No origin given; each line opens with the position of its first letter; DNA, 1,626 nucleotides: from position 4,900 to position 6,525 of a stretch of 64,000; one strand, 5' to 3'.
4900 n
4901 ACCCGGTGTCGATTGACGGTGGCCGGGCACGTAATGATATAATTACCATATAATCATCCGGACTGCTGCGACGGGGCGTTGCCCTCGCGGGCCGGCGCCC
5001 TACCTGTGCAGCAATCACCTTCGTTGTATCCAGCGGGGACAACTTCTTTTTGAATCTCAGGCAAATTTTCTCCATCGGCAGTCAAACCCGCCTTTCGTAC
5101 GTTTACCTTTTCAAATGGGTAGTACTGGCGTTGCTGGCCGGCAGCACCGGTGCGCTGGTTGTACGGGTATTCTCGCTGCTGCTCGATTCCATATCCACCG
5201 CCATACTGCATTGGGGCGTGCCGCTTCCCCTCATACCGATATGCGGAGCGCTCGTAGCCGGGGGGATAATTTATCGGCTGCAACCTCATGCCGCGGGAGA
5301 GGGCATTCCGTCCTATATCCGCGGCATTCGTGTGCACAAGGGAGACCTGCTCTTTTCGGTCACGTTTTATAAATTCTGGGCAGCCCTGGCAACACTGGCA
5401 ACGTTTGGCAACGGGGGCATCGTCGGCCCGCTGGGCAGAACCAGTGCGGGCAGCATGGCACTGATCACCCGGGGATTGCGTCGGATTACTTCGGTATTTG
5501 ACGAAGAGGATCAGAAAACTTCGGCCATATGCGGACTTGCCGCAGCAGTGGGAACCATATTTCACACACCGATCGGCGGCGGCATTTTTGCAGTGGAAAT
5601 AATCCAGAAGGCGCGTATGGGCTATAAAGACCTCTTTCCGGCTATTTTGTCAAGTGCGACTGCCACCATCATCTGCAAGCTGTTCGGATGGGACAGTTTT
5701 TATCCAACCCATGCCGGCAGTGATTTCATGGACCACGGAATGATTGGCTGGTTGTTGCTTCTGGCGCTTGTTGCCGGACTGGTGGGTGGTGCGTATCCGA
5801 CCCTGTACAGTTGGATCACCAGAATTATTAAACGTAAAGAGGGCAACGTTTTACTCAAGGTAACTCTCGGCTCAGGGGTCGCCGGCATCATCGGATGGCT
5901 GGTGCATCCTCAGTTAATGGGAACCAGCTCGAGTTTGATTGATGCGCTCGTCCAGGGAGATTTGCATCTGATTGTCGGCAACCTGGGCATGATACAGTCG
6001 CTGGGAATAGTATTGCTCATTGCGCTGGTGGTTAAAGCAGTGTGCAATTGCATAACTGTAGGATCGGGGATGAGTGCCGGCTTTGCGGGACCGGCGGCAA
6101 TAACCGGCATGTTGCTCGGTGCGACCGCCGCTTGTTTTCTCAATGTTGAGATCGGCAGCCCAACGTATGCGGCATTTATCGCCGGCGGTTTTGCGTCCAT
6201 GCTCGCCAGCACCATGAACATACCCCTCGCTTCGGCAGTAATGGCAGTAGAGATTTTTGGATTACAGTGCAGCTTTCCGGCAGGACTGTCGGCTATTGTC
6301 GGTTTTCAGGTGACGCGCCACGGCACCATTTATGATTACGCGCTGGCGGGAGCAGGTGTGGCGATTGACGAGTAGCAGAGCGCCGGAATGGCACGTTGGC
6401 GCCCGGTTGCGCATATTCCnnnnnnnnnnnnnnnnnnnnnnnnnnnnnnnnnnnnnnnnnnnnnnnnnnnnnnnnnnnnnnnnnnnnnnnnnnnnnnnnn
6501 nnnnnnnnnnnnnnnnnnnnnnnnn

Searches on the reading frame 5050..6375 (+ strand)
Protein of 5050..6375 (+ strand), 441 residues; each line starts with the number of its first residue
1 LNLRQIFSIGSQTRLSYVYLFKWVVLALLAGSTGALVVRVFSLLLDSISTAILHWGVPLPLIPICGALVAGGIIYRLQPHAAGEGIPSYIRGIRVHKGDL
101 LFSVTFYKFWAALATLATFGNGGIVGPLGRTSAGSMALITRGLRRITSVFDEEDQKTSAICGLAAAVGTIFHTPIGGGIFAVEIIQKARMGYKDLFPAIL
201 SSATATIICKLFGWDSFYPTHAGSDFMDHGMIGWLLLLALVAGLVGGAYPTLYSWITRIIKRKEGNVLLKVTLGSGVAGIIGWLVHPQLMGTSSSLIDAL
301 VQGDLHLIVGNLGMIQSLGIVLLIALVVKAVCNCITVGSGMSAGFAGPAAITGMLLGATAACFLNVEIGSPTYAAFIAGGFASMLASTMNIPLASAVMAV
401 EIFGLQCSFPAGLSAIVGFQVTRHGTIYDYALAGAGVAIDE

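Call 38: search_protein_families(library=pfam, proteins=[window:5050-6375:+], max_evalue=0.0001)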
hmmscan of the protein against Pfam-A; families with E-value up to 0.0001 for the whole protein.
window:5050-6375:+ (441 aa): 1 family
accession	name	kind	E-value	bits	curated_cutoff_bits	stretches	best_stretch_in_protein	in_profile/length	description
PF00654.25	Voltage_CLC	-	1.8e-48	165.9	24.8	1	66-422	1-345/346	Voltage gated chloride channel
